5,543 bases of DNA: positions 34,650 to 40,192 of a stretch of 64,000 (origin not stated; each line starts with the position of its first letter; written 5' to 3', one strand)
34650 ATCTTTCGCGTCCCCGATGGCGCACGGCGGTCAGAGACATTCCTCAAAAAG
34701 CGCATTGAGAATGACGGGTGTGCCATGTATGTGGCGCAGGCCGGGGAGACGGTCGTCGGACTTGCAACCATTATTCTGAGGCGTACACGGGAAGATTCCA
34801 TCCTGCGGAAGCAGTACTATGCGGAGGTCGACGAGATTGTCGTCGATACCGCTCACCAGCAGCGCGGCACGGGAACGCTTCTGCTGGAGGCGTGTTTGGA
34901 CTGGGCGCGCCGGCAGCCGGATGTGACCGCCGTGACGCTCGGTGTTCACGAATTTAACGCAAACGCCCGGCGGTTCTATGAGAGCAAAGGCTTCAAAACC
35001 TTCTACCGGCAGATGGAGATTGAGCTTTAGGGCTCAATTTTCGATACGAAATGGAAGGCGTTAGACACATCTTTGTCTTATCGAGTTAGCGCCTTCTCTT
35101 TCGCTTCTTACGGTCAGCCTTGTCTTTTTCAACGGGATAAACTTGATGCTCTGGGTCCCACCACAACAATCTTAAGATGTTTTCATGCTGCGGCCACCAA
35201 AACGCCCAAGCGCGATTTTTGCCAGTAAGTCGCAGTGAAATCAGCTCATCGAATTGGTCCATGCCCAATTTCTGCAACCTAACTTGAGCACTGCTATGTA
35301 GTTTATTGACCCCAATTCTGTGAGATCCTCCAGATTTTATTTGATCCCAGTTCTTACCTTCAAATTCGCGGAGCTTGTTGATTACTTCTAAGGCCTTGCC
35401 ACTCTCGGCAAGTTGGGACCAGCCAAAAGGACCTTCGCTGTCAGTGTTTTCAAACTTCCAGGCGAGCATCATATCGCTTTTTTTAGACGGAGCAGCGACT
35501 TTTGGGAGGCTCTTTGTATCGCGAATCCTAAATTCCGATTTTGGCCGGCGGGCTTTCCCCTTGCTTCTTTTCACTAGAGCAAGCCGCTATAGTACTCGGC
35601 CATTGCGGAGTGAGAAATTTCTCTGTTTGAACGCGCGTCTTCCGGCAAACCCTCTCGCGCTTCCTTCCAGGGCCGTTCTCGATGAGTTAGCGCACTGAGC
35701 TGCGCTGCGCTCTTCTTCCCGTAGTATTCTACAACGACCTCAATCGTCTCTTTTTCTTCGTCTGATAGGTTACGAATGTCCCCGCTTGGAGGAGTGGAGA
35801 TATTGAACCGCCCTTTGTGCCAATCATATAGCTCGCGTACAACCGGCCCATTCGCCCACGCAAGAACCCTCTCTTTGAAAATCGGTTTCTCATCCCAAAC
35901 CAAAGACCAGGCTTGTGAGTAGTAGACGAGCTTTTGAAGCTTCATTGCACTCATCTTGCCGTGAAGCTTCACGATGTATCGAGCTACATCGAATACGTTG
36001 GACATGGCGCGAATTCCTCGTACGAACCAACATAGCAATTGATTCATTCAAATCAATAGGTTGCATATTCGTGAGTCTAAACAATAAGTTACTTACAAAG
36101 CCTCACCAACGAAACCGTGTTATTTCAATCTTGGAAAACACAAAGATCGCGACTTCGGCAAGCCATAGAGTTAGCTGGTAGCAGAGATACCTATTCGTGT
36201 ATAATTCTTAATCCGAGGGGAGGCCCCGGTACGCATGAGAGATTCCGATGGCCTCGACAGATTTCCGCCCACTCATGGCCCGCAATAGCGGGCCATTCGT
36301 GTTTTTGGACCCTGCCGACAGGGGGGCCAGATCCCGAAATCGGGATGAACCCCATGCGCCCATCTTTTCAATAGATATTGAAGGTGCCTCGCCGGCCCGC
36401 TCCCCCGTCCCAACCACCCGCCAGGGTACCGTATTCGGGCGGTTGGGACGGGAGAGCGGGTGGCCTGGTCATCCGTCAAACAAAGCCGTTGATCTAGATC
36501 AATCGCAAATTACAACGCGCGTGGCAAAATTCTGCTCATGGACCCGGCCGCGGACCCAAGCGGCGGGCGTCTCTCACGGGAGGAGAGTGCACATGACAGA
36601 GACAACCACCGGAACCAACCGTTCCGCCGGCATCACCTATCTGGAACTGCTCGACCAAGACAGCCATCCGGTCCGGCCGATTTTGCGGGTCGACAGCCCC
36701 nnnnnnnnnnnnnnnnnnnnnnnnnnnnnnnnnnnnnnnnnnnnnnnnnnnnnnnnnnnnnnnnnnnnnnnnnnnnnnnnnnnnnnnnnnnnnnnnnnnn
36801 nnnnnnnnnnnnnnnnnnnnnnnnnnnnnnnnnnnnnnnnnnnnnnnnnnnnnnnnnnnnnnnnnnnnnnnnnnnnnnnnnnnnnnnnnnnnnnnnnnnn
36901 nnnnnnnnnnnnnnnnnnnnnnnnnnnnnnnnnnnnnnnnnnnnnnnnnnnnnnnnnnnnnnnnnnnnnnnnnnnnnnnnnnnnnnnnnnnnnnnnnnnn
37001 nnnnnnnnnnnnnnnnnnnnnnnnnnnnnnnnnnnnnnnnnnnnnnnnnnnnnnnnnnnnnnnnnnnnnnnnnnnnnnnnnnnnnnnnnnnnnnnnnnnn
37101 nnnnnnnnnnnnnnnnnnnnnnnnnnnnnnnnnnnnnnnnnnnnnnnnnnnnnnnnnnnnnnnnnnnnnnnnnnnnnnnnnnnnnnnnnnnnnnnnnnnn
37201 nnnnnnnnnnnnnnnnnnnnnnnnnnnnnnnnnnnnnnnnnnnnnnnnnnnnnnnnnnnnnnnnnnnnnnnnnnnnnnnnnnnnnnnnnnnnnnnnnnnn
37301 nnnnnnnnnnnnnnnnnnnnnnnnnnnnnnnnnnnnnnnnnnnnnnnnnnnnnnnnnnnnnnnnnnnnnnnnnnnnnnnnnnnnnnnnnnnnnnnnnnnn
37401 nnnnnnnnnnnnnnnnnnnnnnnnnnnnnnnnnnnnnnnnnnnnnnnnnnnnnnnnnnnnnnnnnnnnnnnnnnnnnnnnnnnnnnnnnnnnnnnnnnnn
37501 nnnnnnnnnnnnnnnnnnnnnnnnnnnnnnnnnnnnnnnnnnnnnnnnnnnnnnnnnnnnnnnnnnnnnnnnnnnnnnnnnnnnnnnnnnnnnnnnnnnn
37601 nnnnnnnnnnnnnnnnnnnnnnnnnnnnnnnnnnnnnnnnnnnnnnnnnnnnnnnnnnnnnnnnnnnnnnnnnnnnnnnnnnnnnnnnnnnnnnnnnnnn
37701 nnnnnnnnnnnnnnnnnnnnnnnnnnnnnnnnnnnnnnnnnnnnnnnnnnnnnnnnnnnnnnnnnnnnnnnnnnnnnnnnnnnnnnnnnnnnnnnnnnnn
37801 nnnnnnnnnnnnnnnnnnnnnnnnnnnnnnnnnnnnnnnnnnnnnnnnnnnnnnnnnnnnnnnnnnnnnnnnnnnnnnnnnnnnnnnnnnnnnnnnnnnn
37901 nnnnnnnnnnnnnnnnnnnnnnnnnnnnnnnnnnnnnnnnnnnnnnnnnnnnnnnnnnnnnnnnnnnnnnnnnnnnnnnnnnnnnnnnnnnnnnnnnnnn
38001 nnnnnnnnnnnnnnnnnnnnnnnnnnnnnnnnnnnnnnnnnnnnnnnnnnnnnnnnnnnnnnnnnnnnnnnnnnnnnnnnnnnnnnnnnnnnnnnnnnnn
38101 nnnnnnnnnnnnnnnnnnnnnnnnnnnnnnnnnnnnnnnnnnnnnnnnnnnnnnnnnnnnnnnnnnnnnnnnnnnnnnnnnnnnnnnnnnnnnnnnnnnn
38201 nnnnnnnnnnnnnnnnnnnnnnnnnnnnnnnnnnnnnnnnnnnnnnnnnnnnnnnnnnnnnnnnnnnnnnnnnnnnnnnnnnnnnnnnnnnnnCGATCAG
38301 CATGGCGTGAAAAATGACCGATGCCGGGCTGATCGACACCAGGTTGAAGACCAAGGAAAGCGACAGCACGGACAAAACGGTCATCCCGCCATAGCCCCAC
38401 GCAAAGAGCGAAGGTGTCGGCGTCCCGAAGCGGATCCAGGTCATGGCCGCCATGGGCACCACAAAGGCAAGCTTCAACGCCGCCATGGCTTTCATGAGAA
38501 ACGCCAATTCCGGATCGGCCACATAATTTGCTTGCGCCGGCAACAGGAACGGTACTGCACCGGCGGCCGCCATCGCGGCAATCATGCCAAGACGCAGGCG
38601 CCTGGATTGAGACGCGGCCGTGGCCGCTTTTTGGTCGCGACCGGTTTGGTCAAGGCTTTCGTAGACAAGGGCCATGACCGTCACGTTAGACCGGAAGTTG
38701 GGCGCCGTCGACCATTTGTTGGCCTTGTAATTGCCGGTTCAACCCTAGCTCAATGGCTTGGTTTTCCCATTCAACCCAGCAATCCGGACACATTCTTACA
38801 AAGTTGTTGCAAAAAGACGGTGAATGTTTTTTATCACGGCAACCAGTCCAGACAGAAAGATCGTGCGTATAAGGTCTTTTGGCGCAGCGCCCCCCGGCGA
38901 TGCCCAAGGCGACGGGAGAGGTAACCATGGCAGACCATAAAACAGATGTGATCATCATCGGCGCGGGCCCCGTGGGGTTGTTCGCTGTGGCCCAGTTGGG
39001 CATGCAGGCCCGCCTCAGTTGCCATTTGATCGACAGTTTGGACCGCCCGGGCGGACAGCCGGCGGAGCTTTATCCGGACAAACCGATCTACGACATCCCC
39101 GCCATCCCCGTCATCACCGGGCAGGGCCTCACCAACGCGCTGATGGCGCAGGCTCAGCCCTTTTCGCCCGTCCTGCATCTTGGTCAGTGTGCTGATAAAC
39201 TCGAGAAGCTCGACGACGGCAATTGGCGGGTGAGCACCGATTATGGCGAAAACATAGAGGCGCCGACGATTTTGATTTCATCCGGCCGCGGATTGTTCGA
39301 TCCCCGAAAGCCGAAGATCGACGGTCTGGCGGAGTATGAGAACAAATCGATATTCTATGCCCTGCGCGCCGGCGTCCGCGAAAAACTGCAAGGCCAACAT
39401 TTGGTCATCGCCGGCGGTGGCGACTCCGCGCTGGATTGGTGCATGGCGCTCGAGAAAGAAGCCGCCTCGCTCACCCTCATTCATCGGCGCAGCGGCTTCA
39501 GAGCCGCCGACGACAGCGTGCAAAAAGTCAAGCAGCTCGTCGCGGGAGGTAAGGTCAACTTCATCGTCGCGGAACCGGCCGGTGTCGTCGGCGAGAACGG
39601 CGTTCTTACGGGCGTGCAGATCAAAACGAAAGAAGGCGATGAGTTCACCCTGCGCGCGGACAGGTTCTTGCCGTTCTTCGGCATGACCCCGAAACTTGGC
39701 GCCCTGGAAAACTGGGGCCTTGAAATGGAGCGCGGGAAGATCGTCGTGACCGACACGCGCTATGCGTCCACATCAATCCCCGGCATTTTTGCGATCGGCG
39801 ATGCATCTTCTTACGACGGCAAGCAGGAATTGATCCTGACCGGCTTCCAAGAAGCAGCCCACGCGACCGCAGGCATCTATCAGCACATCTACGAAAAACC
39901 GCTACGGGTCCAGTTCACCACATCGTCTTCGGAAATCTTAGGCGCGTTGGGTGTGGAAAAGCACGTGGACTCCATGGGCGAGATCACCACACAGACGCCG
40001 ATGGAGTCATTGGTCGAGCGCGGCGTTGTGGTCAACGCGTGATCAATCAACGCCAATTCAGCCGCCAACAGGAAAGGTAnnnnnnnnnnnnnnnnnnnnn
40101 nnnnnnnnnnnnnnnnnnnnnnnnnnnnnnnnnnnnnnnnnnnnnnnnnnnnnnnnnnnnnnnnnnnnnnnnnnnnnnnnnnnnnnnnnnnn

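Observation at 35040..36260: Low-GC islet carrying a Panacea-domain (DUF4065) antitoxin and an unrecognisable putative toxin: candidate undescribed PanAT-type toxin-antitoxin pair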

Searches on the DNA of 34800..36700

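Call 73: search_rna_families(source=window, start=34800, end=36700, threshold=evalue, max_evalue=1)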
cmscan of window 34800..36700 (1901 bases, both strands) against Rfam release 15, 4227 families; matches with E-value up to 1: 2.
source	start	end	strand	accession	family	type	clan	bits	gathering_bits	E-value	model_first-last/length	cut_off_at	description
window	36404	36455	+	RF02795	Pab91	Gene; snRNA; snoRNA; HACA-box;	-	22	71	0.41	1-57/57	no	Pab91 RNA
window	36456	36476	+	RF01837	toga_FSE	Cis-reg; frameshift_element;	-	20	40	0.91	1-29/29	no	togavirus ribosomal frameshift element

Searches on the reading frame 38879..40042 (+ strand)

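Call 59: search_protein_families(library=pfam, proteins=[window:38879-40042:+], max_evalue=0.00001)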
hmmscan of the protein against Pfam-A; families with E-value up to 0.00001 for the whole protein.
window:38879-40042:+ (387 aa): 3 families
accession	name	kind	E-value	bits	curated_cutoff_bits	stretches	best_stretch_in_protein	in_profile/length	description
PF07992.20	Pyr_redox_2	-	1.9e-26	93.6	26.1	1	23-318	2-283/291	Pyridine nucleotide-disulphide oxidoreductase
PF13738.12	Pyr_redox_3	-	4.3e-17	62.7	30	1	107-307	106-305/305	Pyridine nucleotide-disulphide oxidoreductase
PF00070.33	Pyr_redox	-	3.6e-06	27.8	22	0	174-229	1-58/82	Pyridine nucleotide-disulphide oxidoreductase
